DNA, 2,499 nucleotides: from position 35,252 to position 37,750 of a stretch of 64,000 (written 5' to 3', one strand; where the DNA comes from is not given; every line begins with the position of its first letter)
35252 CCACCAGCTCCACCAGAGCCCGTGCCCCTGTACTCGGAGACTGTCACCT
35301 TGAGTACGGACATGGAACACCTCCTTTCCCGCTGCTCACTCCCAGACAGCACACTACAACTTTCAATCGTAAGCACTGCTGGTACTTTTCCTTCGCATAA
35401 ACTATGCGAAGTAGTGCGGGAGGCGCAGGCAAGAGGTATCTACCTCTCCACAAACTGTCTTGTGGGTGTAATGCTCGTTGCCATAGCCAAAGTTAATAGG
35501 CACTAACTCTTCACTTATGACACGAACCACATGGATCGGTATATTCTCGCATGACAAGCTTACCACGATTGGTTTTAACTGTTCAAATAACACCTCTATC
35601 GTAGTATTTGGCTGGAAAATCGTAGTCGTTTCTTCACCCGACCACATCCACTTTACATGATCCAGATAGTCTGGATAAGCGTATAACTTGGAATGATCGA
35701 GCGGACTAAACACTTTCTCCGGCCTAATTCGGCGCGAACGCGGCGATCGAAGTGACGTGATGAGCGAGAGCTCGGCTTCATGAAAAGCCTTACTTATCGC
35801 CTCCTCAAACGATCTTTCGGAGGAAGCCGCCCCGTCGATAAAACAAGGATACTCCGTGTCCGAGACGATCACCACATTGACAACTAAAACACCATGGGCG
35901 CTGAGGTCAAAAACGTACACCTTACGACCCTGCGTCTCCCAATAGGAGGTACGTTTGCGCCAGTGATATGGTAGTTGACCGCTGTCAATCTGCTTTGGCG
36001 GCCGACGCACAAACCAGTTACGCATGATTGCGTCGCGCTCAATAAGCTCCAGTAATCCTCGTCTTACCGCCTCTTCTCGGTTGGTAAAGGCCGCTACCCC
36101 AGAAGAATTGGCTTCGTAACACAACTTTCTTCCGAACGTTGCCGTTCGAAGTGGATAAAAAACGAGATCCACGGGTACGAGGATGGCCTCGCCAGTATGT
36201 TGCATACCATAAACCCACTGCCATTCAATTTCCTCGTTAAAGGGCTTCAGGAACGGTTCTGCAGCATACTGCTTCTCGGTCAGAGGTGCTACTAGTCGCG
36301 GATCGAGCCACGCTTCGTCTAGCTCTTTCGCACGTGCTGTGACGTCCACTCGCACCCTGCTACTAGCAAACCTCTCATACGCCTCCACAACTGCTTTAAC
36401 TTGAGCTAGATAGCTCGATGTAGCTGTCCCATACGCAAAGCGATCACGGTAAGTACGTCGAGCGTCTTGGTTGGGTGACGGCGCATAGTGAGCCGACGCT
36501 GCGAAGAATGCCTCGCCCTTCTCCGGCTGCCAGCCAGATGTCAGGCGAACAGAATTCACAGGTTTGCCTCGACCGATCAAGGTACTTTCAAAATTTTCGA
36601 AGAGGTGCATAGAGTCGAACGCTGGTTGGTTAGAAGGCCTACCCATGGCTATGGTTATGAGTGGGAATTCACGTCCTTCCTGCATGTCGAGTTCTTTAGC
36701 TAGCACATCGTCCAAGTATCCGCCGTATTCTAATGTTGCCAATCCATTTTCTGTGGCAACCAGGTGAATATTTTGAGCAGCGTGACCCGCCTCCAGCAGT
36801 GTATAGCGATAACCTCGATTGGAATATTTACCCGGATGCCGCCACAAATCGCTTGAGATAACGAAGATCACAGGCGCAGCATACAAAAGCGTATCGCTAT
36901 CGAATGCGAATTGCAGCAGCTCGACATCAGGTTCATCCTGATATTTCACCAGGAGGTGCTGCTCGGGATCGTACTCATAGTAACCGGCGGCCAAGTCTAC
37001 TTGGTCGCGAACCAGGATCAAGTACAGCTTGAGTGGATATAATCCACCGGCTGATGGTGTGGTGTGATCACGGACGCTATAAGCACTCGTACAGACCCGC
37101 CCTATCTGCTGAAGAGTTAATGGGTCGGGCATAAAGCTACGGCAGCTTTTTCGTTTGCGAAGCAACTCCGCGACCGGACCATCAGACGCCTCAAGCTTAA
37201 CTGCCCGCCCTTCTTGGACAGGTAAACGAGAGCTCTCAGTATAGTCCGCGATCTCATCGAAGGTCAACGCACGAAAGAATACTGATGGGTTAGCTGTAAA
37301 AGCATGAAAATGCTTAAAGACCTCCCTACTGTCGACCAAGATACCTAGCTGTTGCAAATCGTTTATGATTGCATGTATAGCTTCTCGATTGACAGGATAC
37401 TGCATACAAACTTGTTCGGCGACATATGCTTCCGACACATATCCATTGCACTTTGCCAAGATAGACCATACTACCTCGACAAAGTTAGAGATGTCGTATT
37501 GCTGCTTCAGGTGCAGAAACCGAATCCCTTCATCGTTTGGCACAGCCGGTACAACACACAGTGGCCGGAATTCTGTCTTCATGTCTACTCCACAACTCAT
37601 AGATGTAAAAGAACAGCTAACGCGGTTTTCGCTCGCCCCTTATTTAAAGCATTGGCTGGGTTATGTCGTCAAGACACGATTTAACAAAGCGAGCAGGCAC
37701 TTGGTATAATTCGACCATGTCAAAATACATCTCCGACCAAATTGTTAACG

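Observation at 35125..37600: Single-polypeptide SagB-dehydrogenase/YcaO fusion: a minimal TOMM-type RiPP machine in a reduced genome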

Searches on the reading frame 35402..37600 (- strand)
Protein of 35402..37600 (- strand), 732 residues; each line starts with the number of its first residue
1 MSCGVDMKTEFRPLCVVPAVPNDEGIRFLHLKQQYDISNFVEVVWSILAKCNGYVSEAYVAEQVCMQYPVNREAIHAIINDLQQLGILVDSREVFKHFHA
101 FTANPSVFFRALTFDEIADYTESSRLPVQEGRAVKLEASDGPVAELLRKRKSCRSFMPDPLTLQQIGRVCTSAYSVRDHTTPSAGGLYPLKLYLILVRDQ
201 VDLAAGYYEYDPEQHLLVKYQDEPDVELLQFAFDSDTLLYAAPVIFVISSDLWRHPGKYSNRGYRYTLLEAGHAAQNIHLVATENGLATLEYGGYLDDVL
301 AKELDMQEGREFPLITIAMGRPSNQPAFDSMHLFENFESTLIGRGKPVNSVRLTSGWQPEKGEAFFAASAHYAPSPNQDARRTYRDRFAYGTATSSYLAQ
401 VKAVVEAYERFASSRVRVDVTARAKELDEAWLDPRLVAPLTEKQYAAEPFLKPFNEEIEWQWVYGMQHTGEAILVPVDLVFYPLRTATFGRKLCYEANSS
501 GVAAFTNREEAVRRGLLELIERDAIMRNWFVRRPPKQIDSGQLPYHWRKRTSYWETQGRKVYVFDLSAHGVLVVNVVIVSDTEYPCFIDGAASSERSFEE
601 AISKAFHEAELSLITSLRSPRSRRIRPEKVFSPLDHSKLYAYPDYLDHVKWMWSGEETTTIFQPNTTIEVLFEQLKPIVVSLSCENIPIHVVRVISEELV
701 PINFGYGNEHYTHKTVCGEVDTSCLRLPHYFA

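Call 3: search_protein_families(library=pfam, proteins=[window:35402-37600:-], max_evalue=0.1)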
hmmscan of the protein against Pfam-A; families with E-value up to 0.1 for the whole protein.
window:35402-37600:- (732 aa): 2 families
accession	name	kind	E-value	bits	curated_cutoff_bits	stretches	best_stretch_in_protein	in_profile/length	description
PF02624.21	YcaO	-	7.7e-39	134.3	25.7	1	391-698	2-323/325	YcaO cyclodehydratase, ATP-ad Mg2+-binding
PF00881.29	Nitroreductase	-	1.2e-21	78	23.5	1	147-321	1-167/167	Nitroreductase family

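Call 4: search_protein_families(library=ncbifam, proteins=[window:35402-37600:-], max_evalue=0.1)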
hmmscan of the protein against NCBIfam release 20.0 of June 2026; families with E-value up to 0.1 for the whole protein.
window:35402-37600:- (732 aa): 6 families
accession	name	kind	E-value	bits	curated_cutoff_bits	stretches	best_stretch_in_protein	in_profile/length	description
TIGR03604.1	TOMM_cyclo_SagD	subfamily_domain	6.3e-37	127.4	219.25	1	392-704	2-341/377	thiazole/oxazole-forming peptide maturase, SagD family component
TIGR03605.1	antibiot_sagB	domain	8.7e-31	106.7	78.4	1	179-321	30-173/173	SagB family peptide dehydrogenase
TIGR03266.1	methan_mark_1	equivalog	7.7e-20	71.2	365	1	390-695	56-358/376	YcaO-related McrA-glycine thioamidation protein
TIGR04511.1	SagB_rel_DH_2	exception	7.3e-17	61.5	240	1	140-320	171-367/380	putative peptide maturation dehydrogenase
TIGR00702.1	TIGR00702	domain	4.3e-16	58.9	75.65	1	388-617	50-273/377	YcaO-type kinase domain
NF045972.1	ANT_3pp_I_Serra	equivalog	0.034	13.9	500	1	368-439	149-218/261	ANT(3'')-I family aminoglycoside adenylyltransferase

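Call 6: find_homologous_proteins(query=window:35402-37600:-)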
Query window:35402-37600:- (732 aa): 288 proteins with E <= 0.001 among 8000 candidates; the best 120 are listed.
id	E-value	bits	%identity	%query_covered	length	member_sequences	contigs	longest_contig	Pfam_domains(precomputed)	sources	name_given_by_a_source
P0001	0.0e+0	1683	100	99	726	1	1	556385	PF00881.30,PF02624.22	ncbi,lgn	ncbi:MAG: YcaO-like family protein [Candidatus Saccharimonadales bacterium]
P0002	7.6e-276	935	56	99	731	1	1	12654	PF00881.30,PF02624.22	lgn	-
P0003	2.0e-274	930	56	99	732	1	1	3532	PF00881.30,PF02624.22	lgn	-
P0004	1.4e-273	928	56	99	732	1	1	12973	PF00881.30,PF02624.22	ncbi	-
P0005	5.5e-273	926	56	99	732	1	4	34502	PF00881.30,PF02624.22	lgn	-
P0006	1.7e-272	924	56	99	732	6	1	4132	PF00881.30,PF02624.22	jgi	jgi:thiazole/oxazole-forming peptide maturase SagD family component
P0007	3.3e-271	920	55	99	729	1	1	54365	PF00881.30,PF02624.22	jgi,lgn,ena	-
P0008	1.2e-270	918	55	99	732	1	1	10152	PF00881.30,PF02624.22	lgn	-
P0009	4.6e-270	916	55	99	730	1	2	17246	PF00881.30,PF02624.22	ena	-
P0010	4.8e-269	913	54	99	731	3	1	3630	PF00881.30,PF02624.22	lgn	-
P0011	1.9e-268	911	55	99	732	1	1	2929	PF00881.30,PF02624.22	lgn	-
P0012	7.3e-267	905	54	99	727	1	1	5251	PF00881.30,PF02624.22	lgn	-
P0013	7.9e-263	892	54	99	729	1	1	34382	PF00881.30,PF02624.22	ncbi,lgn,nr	ncbi:MAG TPA: YcaO-like family protein [Candidatus Saccharimonadales bacterium]|nr:YcaO-like family 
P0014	1.5e-250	851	52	98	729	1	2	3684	PF00881.30,PF02624.22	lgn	-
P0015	1.9e-240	818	53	92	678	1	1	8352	PF00881.30,PF02624.22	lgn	-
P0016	1.2e-239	815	49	99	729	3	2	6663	PF00881.30,PF02624.22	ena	-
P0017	3.8e-236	804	49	99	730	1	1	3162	PF00881.30,PF02624.22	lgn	-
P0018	3.6e-235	801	50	99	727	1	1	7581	PF00881.30,PF02624.22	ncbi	-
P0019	1.3e-234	799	49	99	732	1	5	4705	PF00881.30,PF02624.22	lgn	-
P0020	2.2e-231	788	49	99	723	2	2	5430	PF00881.30,PF02624.22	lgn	-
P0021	9.7e-228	776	48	99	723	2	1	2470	PF00881.30,PF02624.22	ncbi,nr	ncbi:MAG TPA: YcaO-like family protein [Nitrospira sp.]|nr:YcaO-like family protein [Nitrospira sp.]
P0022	1.2e-227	776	48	99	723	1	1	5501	PF00881.30,PF02624.22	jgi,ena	-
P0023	1.4e-227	776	48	99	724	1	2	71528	PF00881.30,PF02624.22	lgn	-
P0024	3.4e-226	771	48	99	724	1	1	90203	PF00881.30,PF02624.22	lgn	-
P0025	6.4e-223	760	48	98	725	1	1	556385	PF00881.30,PF02624.22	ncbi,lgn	ncbi:MAG: YcaO-like family protein [Candidatus Saccharimonadales bacterium]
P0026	1.1e-222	759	47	99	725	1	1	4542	PF00881.30,PF02624.22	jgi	jgi:thiazole/oxazole-forming peptide maturase SagD family component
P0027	1.8e-220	752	49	95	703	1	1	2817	PF00881.30,PF02624.22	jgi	jgi:thiazole/oxazole-forming peptide maturase SagD family component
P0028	1.5e-218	746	46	99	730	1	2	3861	PF00881.30,PF02624.22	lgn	-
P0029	3.3e-206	705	46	98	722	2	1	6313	PF00881.30,PF02624.22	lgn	-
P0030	2.2e-194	666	44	99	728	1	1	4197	PF00881.30,PF02624.22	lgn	-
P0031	2.1e-187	643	45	99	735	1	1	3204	PF00881.30,PF02624.22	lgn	-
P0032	1.7e-183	630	42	99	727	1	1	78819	PF00881.30,PF02624.22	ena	-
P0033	2.8e-182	626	44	99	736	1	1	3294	PF00881.30,PF02624.22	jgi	jgi:thiazole/oxazole-forming peptide maturase SagD family component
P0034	3.1e-182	626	42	99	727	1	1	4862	PF00881.30,PF02624.22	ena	-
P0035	2.7e-180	619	45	95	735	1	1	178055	PF00881.30,PF02624.22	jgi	jgi:thiazole/oxazole-forming peptide maturase SagD family component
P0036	1.1e-177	611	43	99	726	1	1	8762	PF00881.30,PF02624.22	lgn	-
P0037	1.2e-176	607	42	99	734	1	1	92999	PF00881.30,PF02624.22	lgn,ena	-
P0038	1.2e-176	607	42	98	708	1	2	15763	PF00881.30,PF02624.22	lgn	-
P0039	1.4e-176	607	43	99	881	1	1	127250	PF00881.30,PF02624.22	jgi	jgi:thiazole/oxazole-forming peptide maturase SagD family component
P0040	3.8e-176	605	43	98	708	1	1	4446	PF00881.30,PF02624.22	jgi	jgi:thiazole/oxazole-forming peptide maturase SagD family component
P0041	6.6e-176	605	42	99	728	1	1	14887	PF00881.30,PF02624.22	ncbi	-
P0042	8.1e-176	604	42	99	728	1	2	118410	PF00881.30,PF02624.22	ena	-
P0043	4.1e-175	602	42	98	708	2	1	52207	PF00881.30,PF02624.22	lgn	-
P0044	2.9e-174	599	42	98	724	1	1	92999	PF00881.30,PF02624.22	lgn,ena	-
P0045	3.5e-174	599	42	98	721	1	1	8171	PF00881.30,PF02624.22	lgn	-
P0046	7.5e-174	598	42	98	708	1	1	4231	PF00881.30,PF02624.22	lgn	-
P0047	4.6e-173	595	41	99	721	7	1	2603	PF00881.30,PF02624.22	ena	-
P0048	5.1e-173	595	42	98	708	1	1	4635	PF00881.30,PF02624.22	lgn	-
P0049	1.2e-172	594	42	96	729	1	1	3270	PF00881.30,PF02624.22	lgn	-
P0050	1.3e-172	594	42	98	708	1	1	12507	PF00881.30,PF02624.22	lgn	-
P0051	1.3e-171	590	41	99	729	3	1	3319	PF00881.30,PF02624.22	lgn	-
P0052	5.4e-171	588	41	99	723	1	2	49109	PF00881.30,PF02624.22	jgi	jgi:thiazole/oxazole-forming peptide maturase SagD family component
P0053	8.2e-171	588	41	99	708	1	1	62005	PF00881.30,PF02624.22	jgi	-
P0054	8.7e-171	588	41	99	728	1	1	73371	PF00881.30,PF02624.22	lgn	-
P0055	3.5e-170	586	41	99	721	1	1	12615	PF00881.30,PF02624.22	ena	-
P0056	4.4e-170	585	42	98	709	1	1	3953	PF00881.30,PF02624.22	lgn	-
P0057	1.2e-169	584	41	97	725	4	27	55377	PF00881.30,PF02624.22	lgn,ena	-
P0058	3.2e-169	583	42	99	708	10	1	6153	PF00881.30,PF02624.22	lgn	-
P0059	5.0e-169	582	41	98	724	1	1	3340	PF00881.30,PF02624.22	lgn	-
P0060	1.1e-168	581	40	98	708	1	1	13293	PF00881.30,PF02624.22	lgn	-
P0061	1.6e-168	580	41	98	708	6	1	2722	PF00881.30,PF02624.22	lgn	-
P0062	3.1e-168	579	40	98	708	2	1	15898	PF00881.30,PF02624.22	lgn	-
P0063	4.2e-168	579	41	98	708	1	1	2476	PF00881.30,PF02624.22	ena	-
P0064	3.8e-167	576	41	99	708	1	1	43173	PF00881.30,PF02624.22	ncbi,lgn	-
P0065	4.7e-166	572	40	98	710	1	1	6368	PF00881.30,PF02624.22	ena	-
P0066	6.1e-166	572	41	99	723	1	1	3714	PF00881.30,PF02624.22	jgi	jgi:thiazole/oxazole-forming peptide maturase SagD family component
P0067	7.6e-166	571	42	98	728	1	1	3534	PF00881.30,PF02624.22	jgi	jgi:thiazole/oxazole-forming peptide maturase SagD family component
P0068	9.6e-166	571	41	98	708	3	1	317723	PF00881.30,PF02624.22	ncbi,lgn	-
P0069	4.0e-165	569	41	98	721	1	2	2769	PF00881.30,PF02624.22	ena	-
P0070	4.9e-165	569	40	99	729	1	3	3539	PF00881.30,PF02624.22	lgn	-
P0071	6.1e-165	568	40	99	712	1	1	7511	PF00881.30,PF02624.22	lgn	-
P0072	9.8e-165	568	39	99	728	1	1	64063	PF00881.30,PF02624.22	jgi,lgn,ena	-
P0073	1.6e-164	567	58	58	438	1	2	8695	PF00881.30,PF02624.22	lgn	-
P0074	2.1e-164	567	41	99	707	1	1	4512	PF00881.30,PF02624.22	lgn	-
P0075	2.1e-164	567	40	98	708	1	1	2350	PF00881.30,PF02624.22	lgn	-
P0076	2.7e-164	566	39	99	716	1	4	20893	PF00881.30,PF02624.22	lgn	-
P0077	1.6e-163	564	41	94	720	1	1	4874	PF00881.30,PF02624.22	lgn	-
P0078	3.9e-163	562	41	98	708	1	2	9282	PF00881.30,PF02624.22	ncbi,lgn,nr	ncbi:hypothetical protein B7Y94_04905 [Candidatus Saccharibacteria bacterium 32-49-12]|nr:MAG: hypot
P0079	7.9e-163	561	38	99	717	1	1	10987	PF00881.30,PF02624.22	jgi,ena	-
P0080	9.0e-163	561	40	98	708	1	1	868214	PF00881.30,PF02624.22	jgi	jgi:thiazole/oxazole-forming peptide maturase SagD family component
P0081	1.5e-162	560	41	98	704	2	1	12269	PF00881.30,PF02624.22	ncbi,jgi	-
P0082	1.6e-162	560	41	99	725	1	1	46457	PF00881.30,PF02624.22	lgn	-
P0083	2.1e-162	560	39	99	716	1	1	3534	PF00881.30,PF02624.22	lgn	-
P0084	4.4e-162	559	38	99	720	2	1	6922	PF00881.30,PF02624.22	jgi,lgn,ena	-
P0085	5.2e-162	559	41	94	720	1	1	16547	PF00881.30,PF02624.22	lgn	-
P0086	6.1e-162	559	39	98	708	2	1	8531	PF00881.30,PF02624.22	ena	-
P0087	1.2e-161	558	41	99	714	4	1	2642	PF00881.30,PF02624.22,PF14512.12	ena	-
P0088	2.6e-161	556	39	99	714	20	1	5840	PF00881.30,PF02624.22,PF14512.12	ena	-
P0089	4.8e-161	556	40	99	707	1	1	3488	PF00881.30,PF02624.22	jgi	jgi:SagB-type dehydrogenase family enzyme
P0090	4.8e-161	556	41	99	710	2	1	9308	PF00881.30,PF02624.22,PF14512.12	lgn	-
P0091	1.0e-160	554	41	98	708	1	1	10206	PF00881.30,PF02624.22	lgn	-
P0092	1.4e-160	554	41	99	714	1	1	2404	PF00881.30,PF02624.22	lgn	-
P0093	1.6e-160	554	41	99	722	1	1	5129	PF00881.30,PF02624.22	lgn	-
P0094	1.9e-160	554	38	98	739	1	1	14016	PF00881.30,PF02624.22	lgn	-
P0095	3.8e-160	553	40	99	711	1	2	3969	PF00881.30,PF02624.22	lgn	-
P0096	6.4e-160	552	40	99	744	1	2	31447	PF00881.30,PF02624.22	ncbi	ncbi:MAG: YcaO-like family protein, partial [Patescibacteria group bacterium]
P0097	7.2e-160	552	41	99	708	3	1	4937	PF00881.30,PF02624.22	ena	-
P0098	1.5e-159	551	41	99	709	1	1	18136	PF00881.30,PF02624.22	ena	-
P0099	3.4e-159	549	40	98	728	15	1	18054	PF00881.30,PF02624.22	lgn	-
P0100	4.3e-159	549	40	99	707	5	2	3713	PF00881.30,PF02624.22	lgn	-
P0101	4.9e-159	549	39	99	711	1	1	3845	PF00881.30,PF02624.22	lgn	-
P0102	5.4e-159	549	39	99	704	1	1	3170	PF00881.30,PF02624.22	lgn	-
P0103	9.6e-159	548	40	98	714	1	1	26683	PF00881.30,PF02624.22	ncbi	-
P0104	1.0e-158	548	39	94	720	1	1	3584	PF00881.30,PF02624.22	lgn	-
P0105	1.4e-158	547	40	99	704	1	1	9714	PF00881.30,PF02624.22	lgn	-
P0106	1.8e-158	547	54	55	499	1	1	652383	PF02624.22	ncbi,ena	-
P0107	2.4e-158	547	40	100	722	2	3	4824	PF00881.30,PF02624.22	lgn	-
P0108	7.8e-158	545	39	99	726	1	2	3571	PF00881.30,PF02624.22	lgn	-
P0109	3.3e-157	543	38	99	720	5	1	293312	PF00881.30,PF02624.22,PF14512.12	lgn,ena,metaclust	metaclust:\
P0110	3.5e-157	543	39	98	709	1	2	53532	PF00881.30,PF02624.22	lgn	-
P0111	8.2e-157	542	39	99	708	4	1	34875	PF00881.30,PF02624.22,PF14512.12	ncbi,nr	ncbi:YcaO-like family protein [Candidatus Saccharibacteria bacterium]|nr:YcaO-like family protein [C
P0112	1.0e-156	541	39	99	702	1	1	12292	PF00881.30,PF02624.22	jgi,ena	-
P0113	1.9e-156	540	40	99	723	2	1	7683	PF00881.30,PF02624.22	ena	-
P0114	5.9e-156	539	41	99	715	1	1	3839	PF00881.30,PF02624.22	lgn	-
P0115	8.9e-156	538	40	99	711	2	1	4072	PF00881.30,PF02624.22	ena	-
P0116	1.1e-155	538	39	99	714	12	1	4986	PF00881.30,PF02624.22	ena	-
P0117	2.0e-155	537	40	99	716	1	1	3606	PF00881.30,PF02624.22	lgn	-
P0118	5.1e-155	536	39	98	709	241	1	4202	PF00881.30,PF02624.22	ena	-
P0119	5.4e-155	536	39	98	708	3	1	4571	PF00881.30,PF02624.22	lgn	-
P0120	6.4e-155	535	39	99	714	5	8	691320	PF00881.30,PF02624.22,PF14512.12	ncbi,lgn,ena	-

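Call 12: find_related_loci(query=A1, collection=genome_contigs, flank=6000)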
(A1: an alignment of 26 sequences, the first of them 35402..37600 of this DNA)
Query A1 (732 aa) in genome_contigs; peptide patterns used: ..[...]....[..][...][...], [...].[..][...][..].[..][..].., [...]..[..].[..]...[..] (x = any residue, [..] = any of these).
598 stretches matched a pattern (row limit reached: there are more); 550 encode a relative of the query (tblastn E <= 1e-3); the best 80 are kept; 80 distinct loci.
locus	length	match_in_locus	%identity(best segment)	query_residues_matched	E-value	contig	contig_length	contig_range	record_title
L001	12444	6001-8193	42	4-732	0e+0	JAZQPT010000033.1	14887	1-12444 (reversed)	MAG: Candidatus Saccharimonadales bacterium isolate T1900045238_TH20190008.MAGScoT_cleanbin_000005 SGB_5494_k141_77711,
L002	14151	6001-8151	42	10-732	5e-179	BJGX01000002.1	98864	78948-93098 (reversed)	Candidatus Saccharibacteria bacterium LBMAG_Ca.Saccharibacteria_epi.bin1 DNA, sequence02, whole genome shotgun sequence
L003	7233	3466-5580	41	12-732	1e-170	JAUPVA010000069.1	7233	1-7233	MAG: Patescibacteria group bacterium isolate erpe_2018_sw_21hr_WHONDRS-SW48-000092_B_bin.69 scaffold_1062486, whole geno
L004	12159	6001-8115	40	12-732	2e-167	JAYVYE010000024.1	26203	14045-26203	MAG: Candidatus Microsaccharimonas sp. isolate GL85_UP_concoct_164 GL85_UP_concoct_164_23, whole genome shotgun sequence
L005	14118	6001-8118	40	12-732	4e-165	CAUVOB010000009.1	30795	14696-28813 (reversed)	MAG TPA_asm: uncultured Candidatus Saccharibacteria bacterium isolate SRR23388443_bin.20_MetaWRAP_v1.3_MAG genome assemb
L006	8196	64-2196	38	5-732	1e-157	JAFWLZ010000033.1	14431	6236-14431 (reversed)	Candidatus Saccharibacteria bacterium isolate RGIG5861 Sheep_Jejunum-2__c205404, whole genome shotgun sequence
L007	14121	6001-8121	40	22-732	1e-155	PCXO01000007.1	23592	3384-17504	MAG: Candidatus Yanofskybacteria bacterium CG10_big_fil_rev_8_21_14_0_10_46_23 CG10_8_21_14_0.10_scaffold_4173_c, whole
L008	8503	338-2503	40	10-732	2e-155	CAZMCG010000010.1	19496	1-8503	MAG TPA_asm: uncultured Candidatus Saccharibacteria bacterium isolate binchicken_co112_83 genome assembly, contig: NODE_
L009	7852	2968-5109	39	7-732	8e-154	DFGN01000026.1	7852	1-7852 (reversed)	MAG TPA_asm: Candidatus Saccharibacteria bacterium UBA3749 UBA3749_contig_15076, whole genome shotgun sequence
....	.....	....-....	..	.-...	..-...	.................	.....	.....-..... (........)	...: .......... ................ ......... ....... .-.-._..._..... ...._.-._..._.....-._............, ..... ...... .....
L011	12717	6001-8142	38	7-732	2e-152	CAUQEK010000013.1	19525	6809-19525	MAG TPA_asm: uncultured Candidatus Saccharibacteria bacterium isolate ERR9968993_bin.16_MetaWRAP_v1.3_MAG genome assembl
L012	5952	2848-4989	38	7-732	1e-152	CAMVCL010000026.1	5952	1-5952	MAG TPA_asm: uncultured Candidatus Saccharibacteria bacterium isolate SRR8387714_bin.97_metaWRAP_v1.3_MAG genome assembl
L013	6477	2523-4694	37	9-732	4e-152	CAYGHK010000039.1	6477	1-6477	MAG TPA_asm: uncultured Candidatus Saccharibacteria bacterium isolate ERP113451_co1_206 genome assembly, contig: NODE_15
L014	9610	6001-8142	39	7-732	3e-151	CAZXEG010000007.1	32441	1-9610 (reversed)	MAG TPA_asm: uncultured Candidatus Saccharibacteria bacterium isolate SRP278969_co1_227 genome assembly, contig: NODE_12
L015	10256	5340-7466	37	7-732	4e-149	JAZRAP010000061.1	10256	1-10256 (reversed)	MAG: Candidatus Nanosyncoccus sp. isolate T1900045140_TC20190134.MAGScoT_cleanbin_000052 SGB_4915_k141_3017214, whole ge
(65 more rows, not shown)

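Call 28: search_solved_structures(query=window:35402-37600:-, max_evalue=1)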
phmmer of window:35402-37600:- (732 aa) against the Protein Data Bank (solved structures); distinct sequences matched with E-value up to 1: 19.
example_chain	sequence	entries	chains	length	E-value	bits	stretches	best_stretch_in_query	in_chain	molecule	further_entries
3eo7_A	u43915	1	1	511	1.9e-21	79.1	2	176-303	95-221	Putative Nitroreductase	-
7ly4_A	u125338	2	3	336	1.1e-11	46.9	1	73-289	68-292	BmdC, Oxidase | BmdC, NRPS oxidase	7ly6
7ly7_B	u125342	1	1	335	1.1e-11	46.8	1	73-289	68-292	BmdC, Oxidase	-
7ly5_B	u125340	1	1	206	6e-10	41.1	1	135-289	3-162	BmdC, oxidase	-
8pz5_A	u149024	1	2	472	3.2e-09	38.7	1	123-291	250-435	SagB-type dehydrogenase domain protein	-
5lq4_B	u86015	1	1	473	3.2e-09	38.7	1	123-291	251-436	CyaGox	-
5lq4_A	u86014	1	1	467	3.4e-09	38.6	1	122-291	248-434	CyaGox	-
6pe3_A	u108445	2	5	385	5.7e-09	37.9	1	390-652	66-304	Uncharacterized protein MJ1094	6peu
6gos_C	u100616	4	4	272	1.9e-08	36.1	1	162-320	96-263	Microcin B17-processing protein McbC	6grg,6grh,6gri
4bs9_A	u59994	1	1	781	5.3e-07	31.3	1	476-569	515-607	TRUD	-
3hj9_A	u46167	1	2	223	6.2e-06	27.8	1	141-324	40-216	Oxidoreductase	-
4v1t_A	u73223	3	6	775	8.9e-06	27.3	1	455-569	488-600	LYND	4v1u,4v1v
6ci7_A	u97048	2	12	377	1.4e-05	26.6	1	413-583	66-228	YcaO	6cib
7u58_A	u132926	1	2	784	3.1e-05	25.5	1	452-570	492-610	MusD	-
8cqs_A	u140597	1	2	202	0.015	16.6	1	140-314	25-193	Nitroreductase-like protein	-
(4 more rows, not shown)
